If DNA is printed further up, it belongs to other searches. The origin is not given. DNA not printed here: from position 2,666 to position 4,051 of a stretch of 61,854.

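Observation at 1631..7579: ECF sigma factor with a fused FHA domain inside a cluster of secreted LPP20/FlgP-like and CsgG-like proteins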

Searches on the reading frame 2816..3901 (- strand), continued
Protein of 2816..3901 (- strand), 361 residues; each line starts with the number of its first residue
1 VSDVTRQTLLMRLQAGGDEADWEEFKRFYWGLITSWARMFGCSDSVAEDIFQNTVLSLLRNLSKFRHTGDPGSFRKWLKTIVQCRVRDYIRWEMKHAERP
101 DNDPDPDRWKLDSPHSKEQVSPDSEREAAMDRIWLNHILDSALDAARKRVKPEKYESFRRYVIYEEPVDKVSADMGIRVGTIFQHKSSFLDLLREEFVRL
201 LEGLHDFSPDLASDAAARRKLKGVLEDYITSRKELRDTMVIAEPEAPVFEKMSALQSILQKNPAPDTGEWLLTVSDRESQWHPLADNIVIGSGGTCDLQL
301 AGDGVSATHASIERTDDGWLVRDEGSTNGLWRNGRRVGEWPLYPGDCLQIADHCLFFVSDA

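Call 35: find_encoding_contigs(protein=P0015, flank=10000, max_places=1)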
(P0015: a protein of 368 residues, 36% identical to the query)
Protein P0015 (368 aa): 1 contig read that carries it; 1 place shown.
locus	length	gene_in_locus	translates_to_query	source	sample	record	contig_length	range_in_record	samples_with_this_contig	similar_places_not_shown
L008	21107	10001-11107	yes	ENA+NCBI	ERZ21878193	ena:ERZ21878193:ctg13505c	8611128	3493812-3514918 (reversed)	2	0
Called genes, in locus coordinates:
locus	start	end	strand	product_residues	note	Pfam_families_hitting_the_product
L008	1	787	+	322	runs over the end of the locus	PF02899:Phage_int_SAM_1, PF00589:Phage_integrase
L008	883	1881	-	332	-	PF00528:BPD_transp_1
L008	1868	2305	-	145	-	PF02367:TsaE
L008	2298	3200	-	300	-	PF00586:AIRS, PF02769:AIRS_C (weak)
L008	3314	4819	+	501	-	PF13396:PLDc_N, PF13091:PLDc_2, PF00614:PLDc (weak), PF13091:PLDc_2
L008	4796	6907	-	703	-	PF26626:DUF8201 (weak), PF13231:PMT_2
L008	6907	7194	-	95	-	-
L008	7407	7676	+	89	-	PF07045:DUF1330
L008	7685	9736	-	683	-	PF14531:Kinase-like (faint), PF00069:Pkinase, PF01636:APH (faint), PF07714:PK_Tyr_Ser-Thr, PF03109:ABC1 (weak), PF14326:DUF4384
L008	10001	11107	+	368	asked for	PF04542:Sigma70_r2, PF00498:FHA, PF16697:Yop-YscD_cpl (weak)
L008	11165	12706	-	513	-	PF13541:ChlI, PF00158:Sigma54_activat (faint), PF01078:Mg_chelatase, PF07728:AAA_5, PF00493:MCM (weak), PF13335:Mg_chelatase_C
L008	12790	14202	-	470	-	PF00282:Pyridoxal_deC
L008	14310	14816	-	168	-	-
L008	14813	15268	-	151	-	-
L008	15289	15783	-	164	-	PF07596:SBP_bac_10 (weak)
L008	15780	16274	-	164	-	-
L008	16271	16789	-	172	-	PF07596:SBP_bac_10 (weak)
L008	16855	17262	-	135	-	PF07596:SBP_bac_10 (faint)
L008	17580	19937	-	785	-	PF07596:SBP_bac_10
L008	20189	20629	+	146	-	PF12728:HTH_17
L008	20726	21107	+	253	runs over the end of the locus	PF01177:Asp_Glu_race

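Call 37: list_cluster_members(proteins=[P0017, P0018, P0019, P0021, P0022, P0023, P0024, P0025, P0026, P0027])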
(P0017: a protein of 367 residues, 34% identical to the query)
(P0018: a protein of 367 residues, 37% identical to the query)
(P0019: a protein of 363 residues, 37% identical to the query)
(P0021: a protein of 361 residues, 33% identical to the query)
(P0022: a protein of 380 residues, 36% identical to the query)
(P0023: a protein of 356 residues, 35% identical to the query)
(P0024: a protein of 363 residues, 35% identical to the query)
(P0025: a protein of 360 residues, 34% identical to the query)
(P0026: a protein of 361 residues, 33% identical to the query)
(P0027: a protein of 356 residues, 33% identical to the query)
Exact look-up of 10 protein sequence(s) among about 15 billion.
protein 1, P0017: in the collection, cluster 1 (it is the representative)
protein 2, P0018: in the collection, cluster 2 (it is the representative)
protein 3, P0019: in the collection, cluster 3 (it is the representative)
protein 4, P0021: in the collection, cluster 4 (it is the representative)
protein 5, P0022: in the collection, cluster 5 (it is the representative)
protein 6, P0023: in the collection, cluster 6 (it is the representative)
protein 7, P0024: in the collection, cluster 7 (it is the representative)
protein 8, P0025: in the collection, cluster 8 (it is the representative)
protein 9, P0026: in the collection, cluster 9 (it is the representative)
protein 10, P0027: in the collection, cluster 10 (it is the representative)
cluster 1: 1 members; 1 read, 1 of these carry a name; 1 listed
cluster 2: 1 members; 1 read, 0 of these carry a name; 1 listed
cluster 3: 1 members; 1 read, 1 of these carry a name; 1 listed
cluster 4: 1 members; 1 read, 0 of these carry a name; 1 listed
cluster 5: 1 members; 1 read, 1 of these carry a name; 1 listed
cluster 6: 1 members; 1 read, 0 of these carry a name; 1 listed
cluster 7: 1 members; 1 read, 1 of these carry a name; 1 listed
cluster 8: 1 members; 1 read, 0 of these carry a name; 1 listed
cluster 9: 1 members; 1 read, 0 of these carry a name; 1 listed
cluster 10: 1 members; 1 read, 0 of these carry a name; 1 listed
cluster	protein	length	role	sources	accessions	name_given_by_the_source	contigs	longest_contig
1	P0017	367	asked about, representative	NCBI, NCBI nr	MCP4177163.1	MAG: sigma-70 family RNA polymerase sigma factor [bacterium] | sigma-70 family RNA polymerase sigma factor [bacterium]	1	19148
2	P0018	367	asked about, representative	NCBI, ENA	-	-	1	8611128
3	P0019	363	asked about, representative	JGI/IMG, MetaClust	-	\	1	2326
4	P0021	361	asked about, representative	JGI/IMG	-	-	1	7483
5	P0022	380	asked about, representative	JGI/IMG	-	RNA polymerase sigma-70 factor (ECF subfamily)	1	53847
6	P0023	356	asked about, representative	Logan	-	-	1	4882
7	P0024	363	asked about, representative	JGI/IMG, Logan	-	RNA polymerase sigma-70 factor (ECF subfamily)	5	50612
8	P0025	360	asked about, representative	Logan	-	-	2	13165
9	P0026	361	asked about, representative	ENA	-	-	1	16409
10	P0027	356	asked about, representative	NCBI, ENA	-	-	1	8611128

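Call 38: find_encoding_contigs(protein=P0018, flank=8000, max_places=1)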
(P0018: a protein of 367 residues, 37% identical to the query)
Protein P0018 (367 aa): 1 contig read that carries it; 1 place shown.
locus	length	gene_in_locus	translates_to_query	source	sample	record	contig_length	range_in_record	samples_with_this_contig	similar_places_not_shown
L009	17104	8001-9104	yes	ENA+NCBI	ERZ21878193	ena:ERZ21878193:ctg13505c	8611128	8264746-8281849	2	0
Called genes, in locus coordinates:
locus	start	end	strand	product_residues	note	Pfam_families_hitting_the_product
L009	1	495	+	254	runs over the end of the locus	PF00005:ABC_tran, PF09818:ABC_ATPase (faint)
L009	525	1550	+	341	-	PF02470:MlaD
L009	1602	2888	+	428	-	PF00365:PFK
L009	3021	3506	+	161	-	PF01243:PNPOx_N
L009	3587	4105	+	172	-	-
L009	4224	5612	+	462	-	PF00070:Pyr_redox (faint), PF02254:TrkA_N, PF02737:3HCDH_N (faint), PF03807:F420_oxidored (faint), PF07992:Pyr_redox_2 (faint), PF02080:TrkA_C, PF02254:TrkA_N, PF02080:TrkA_C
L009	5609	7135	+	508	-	PF02386:TrkH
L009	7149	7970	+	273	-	PF05677:DUF818 (weak), PF12146:Hydrolase_4, PF00561:Abhydrolase_1 (weak), PF20434:BD-FAE (faint), PF00326:Peptidase_S9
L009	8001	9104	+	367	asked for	PF04542:Sigma70_r2, PF16697:Yop-YscD_cpl, PF00498:FHA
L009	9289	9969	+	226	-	-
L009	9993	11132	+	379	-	PF13416:SBP_bac_8, PF13343:SBP_bac_6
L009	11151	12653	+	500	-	PF01384:PHO4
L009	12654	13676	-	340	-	PF13439:Glyco_transf_4, PF00534:Glycos_transf_1, PF13692:Glyco_trans_1_4, PF13524:Glyco_trans_1_2 (weak)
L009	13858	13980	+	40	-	-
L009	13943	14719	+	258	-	PF07963:N_methyl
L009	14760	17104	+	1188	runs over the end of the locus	-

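Call 39: find_encoding_contigs(protein=P0027, flank=8000, max_places=1)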
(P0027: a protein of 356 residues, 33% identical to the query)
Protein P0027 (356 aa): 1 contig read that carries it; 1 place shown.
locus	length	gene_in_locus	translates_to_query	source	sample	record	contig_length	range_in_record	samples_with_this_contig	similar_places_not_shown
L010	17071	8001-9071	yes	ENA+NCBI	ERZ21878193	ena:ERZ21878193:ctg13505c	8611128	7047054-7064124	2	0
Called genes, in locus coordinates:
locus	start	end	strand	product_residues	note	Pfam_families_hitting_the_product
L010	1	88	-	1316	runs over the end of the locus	PF02018:CBM_4_9 (weak), PF06452:CBM9_1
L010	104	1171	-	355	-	PF00392:GntR, PF14502:HTH_41 (faint)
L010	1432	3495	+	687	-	-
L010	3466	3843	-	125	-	-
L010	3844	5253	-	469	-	-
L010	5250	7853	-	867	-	PF13646:HEAT_2 (faint)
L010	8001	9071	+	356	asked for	PF04542:Sigma70_r2, PF16697:Yop-YscD_cpl, PF00498:FHA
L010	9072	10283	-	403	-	-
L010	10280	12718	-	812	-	PF03781:FGE-sulfatase, PF08238:Sel1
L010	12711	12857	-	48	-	PF08238:Sel1 (weak)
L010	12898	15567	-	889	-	PF00069:Pkinase, PF07714:PK_Tyr_Ser-Thr, PF03109:ABC1 (weak), PF17561:TssO (faint), PF00515:TPR_1 (faint), PF07719:TPR_2 (faint), PF13432:TPR_16 (faint), PF08238:Sel1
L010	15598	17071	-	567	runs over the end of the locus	PF12773:DZR, PF01145:Band_7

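Call 40: find_encoding_contigs(protein=P0022, flank=8000, max_places=1)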
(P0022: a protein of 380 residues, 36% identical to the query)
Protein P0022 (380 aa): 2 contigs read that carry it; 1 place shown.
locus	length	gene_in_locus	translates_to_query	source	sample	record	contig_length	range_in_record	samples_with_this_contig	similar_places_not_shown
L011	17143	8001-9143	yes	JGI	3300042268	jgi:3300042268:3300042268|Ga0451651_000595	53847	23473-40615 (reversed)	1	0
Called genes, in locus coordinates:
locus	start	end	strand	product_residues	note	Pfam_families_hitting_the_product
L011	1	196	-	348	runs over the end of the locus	PF13177:DNA_pol3_delta2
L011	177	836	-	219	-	PF02223:Thymidylate_kin, PF13521:AAA_28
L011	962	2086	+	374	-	PF01808:AICARFT_IMPCHas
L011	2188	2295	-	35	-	-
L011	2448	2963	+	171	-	-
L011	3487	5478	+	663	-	PF22422:MGH1-like_GH, PF03200:Glyco_hydro_63 (faint), PF01204:Trehalase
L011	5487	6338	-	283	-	PF02585:PIG-L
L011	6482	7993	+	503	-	PF04715:, PF00425:Chorismate_bind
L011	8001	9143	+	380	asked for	PF04542:Sigma70_r2, PF00498:FHA, PF16697:Yop-YscD_cpl (weak)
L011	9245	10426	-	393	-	PF00155:Aminotran_1_2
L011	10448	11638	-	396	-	PF00334:NDK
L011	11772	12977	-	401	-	PF01408:GFO_IDH_MocA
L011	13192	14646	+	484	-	PF01554:MatE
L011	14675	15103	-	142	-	-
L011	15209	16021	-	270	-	PF12833:HTH_18, PF00165:HTH_AraC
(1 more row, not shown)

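Call 48: find_related_loci(query=A1, collection=metagenome_contigs, flank=6000)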
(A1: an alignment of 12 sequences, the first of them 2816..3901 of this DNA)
Query A1 (361 aa) in metagenome_contigs; peptide patterns used: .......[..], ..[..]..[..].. (x = any residue, [..] = any of these).
529 stretches matched a pattern; 1 encode a relative of the query (tblastn E <= 1e-3); 1 distinct loci.
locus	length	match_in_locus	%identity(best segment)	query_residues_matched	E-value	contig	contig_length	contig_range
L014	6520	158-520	32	229-357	4e-10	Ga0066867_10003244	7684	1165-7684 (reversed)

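Call 54: search_protein_families(library=pfam, proteins=[L002:6103-8664:+, L008:7685-9736:-, L010:12898-15567:-, L010:10280-12718:-, L010:9072-10283:-, L009:9289-9969:+, L001:16460-17095:-], max_evalue=0.01)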
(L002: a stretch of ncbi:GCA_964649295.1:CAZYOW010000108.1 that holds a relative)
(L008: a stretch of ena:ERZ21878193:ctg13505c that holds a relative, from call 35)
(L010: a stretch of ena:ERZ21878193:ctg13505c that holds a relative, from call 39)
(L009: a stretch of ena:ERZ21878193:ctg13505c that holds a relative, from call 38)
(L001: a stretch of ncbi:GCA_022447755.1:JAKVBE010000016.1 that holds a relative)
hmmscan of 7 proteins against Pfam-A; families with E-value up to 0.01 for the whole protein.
L002:6103-8664:+ (853 aa): 5 families
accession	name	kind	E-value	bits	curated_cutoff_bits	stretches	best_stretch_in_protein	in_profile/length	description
PF00069.31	Pkinase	-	1.8e-45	155.8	31.7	1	34-295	1-259/263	Protein kinase domain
PF03781.23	FGE-sulfatase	-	4e-35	122.2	23.3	1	629-848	4-254/255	Sulfatase-modifying factor enzyme 1-like domain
PF07714.23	PK_Tyr_Ser-Thr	-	3e-26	92.7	23.1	1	37-297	4-258/258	Protein tyrosine and serine/threonine kinase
PF03109.22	ABC1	-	3e-07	30.3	22.9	1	75-184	116-220/244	ABC1 atypical kinase-like domain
PF01636.29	APH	-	1.8e-05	25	23.2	1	39-150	4-110/239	Phosphotransferase enzyme family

L008:7685-9736:- (683 aa): 7 families
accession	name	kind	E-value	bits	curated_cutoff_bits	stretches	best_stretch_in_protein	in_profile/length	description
PF00069.31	Pkinase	-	5.5e-45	154.2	31.7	1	33-303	1-257/263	Protein kinase domain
PF07714.23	PK_Tyr_Ser-Thr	-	1.9e-25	90.1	23.1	1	36-304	4-255/258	Protein tyrosine and serine/threonine kinase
PF14326.11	DUF4384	-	2.4e-18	66.4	27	1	542-621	2-80/81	Domain of unknown function (DUF4384)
PF03109.22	ABC1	-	8.7e-07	28.8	22.9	1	110-183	147-220/244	ABC1 atypical kinase-like domain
PF01636.29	APH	-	9e-07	29.3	23.2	1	38-149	4-110/239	Phosphotransferase enzyme family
PF14531.12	Kinase-like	-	1.2e-05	25.2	25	1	132-297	147-289/289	Kinase-like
PF06293.20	Kdo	-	0.0048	16.8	21.3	1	110-174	96-166/207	Lipopolysaccharide kinase (Kdo/WaaP) family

L010:12898-15567:- (889 aa): 11 families
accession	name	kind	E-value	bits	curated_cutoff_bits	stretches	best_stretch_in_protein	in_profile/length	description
PF00069.31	Pkinase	-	2.7e-44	152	31.7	1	41-307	1-253/263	Protein kinase domain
PF07714.23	PK_Tyr_Ser-Thr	-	2.4e-28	99.6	23.1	1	42-305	2-248/258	Protein tyrosine and serine/threonine kinase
PF08238.18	Sel1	-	4.4e-12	46.5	30.7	1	832-866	2-36/36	Sel1 repeat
PF07719.23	TPR_2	-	7.3e-10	38.6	27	0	802-827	4-29/34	Tetratricopeptide repeat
PF00515.34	TPR_1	-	6.9e-09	35.6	27.8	0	805-825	7-27/34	Tetratricopeptide repeat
PF03109.22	ABC1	-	1.4e-08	34.6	22.9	1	129-208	144-220/244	ABC1 atypical kinase-like domain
PF17561.7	TssO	-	1.6e-07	32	29.2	1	333-408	12-88/148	Type VI secretion system, TssO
PF13432.12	TPR_16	-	3.3e-06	27.9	32.7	0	803-830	35-62/65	Tetratricopeptide repeat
PF17667.7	Pkinase_fungal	-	0.00014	21.2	24.1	1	172-232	304-366/387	Fungal protein kinase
PF13428.12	TPR_14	-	0.0007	20.5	23.5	0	97-134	4-41/44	Tetratricopeptide repeat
PF01636.29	APH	-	0.0011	19.2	23.2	1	103-202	103-197/239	Phosphotransferase enzyme family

L010:10280-12718:- (812 aa): 2 families
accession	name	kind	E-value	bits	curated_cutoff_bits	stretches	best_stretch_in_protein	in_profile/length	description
PF03781.23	FGE-sulfatase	-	2.1e-46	159.1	23.3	1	340-555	5-254/255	Sulfatase-modifying factor enzyme 1-like domain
PF08238.18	Sel1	-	2e-25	88.7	30.7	4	722-755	2-35/36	Sel1 repeat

L010:9072-10283:- (403 aa): 1 family
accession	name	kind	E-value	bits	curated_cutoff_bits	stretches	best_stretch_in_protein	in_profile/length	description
PF04473.18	DUF553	-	0.00053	19.9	20.5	1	258-304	42-88/140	Transglutaminase-like domain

L009:9289-9969:+ (226 aa): 0 families

L001:16460-17095:- (211 aa): 2 families
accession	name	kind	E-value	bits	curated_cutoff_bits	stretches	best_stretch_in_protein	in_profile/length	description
PF13036.11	LpoB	-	1.9e-30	106.1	22.3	1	48-200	3-147/147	Peptidoglycan-synthase activator LpoB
PF15980.10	ComGF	-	0.0029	18.3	27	1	39-109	9-71/100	Putative Competence protein ComGF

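Call 56: predict_structure(alignment_id=A2)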
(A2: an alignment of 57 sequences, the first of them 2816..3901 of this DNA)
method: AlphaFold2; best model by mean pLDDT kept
length: 361 residues; sequences in the alignment: 57
mean_pLDDT: 86.3   pTM: 0.76
mean pLDDT of the five models: 86.3, 85.8, 85.7, 85.1, 83.3
residues with pLDDT >= 90: 179; 70-90: 147; 50-70: 26; < 50: 9
segments of 3 or more residues with pLDDT < 50: 1-6, 113-115
pLDDT, mean of each block of 10 residues (from residue 1): 51 87 89 92 92 90 85 86 92 80 61 52 79 88 94 96 96 98 97 93 77 84 90 72 74 85 87 89 95 97 96 95 97 94 93 91 57
secondary structure, 60 per line:
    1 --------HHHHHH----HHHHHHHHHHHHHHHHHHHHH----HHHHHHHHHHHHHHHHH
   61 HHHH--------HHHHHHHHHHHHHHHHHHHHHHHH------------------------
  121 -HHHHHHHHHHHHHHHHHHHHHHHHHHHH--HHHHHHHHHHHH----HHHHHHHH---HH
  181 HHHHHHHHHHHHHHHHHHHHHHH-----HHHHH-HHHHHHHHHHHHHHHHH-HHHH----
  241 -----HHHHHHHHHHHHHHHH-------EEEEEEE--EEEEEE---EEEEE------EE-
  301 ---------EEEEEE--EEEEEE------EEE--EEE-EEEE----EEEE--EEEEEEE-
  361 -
elements in order: H9-14 H19-39 H44-64 H73-96 H122-149 H152-163 H168-175 H179-203 H209-213 H215-231 H233-236 H246-261 E269-275 E278-283 E287-291 E310-315 E318-323 E330-332 E335-337 E339-342 E347-350 E353-359

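Call 62: fold_search(model_id=the predicted structure, library=pdb)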
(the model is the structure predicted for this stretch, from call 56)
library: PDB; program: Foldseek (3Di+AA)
matches with E <= 10: 520; with E <= 0.001: 83
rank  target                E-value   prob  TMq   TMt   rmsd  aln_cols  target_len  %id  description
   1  2ff4_A                9.0e-08  1.00  0.25  0.24  18.1       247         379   19  Mycobacterium tuberculosis EmbR in complex with low affinity phosphopeptide (released 2006-01-24)
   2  2fez                  1.6e-07  1.00  0.25  0.24  18.2       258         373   19  Mycobacterium tuberculosis EmbR (released 2006-01-24)
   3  2ff4_B                2.0e-07  1.00  0.24  0.23  17.6       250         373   19  Mycobacterium tuberculosis EmbR in complex with low affinity phosphopeptide (released 2006-01-24)
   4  6i2p_E                8.8e-07  1.00  0.25  0.79   2.4       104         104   25  Crystal structure of the Mycobacterium tuberculosis PknB kinase domain (L33E mutant) in complex with its substrate Gar (released 2019-05-22)
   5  5djo_A                1.0e-06  1.00  0.24  0.53  16.6       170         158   20  Crystal structure of the CC1-FHA tandem of Kinesin-3 KIF13A (released 2015-12-30)
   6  7rj3_A                1.2e-06  1.00  0.24  0.76   2.3        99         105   26  Crystal Structure of the Forkhead Associated (FHA) Domain of the Glycogen Accumulation Regulator (GarA) from Mycobacte (released 2021-07-28)
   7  7rj3_C                1.9e-06  1.00  0.25  0.81   2.5       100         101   25  Crystal Structure of the Forkhead Associated (FHA) Domain of the Glycogen Accumulation Regulator (GarA) from Mycobacte (released 2021-07-28)
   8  6i2p_D                1.9e-06  1.00  0.25  0.73   2.4       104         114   25  Crystal structure of the Mycobacterium tuberculosis PknB kinase domain (L33E mutant) in complex with its substrate Gar (released 2019-05-22)
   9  2aff_MODEL_1_A        2.3e-06  1.00  0.25  0.86   1.7        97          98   24  The solution structure of the Ki67FHA/hNIFK(226-269)3P complex (released 2005-10-25)
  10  5djo_B                2.5e-06  1.00  0.25  0.53  16.9       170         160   20  Crystal structure of the CC1-FHA tandem of Kinesin-3 KIF13A (released 2015-12-30)
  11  3poa_A                2.6e-06  1.00  0.25  0.90   1.7        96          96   27  Structural and functional analysis of phosphothreonine-dependent FHA domain interactions (released 2011-01-26)
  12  3hx1_B                3.0e-06  1.00  0.24  0.77   2.5       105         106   23  Crystal structure of the Slr1951 protein from Synechocystis sp. Northeast Structural Genomics Consortium Target SgR167 (released 2009-06-30)
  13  3po8                  3.4e-06  1.00  0.24  0.85   1.6        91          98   27  Structural and functional analysis of phosphothreonine-dependent FHA domain interactions (released 2011-01-26)
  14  4qcj                  3.4e-06  1.00  0.24  0.81   2.0        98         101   24  Crystal Structure of OdhI from Corynebacterium glutamicum (released 2014-07-02)
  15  8p5x_G                3.4e-06  1.00  0.25  0.83   2.7       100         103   22  Single particle cryo-EM structure of the complex between Corynebacterium glutamicum homohexameric 2-oxoglutarate dehyd (released 2023-08-16)
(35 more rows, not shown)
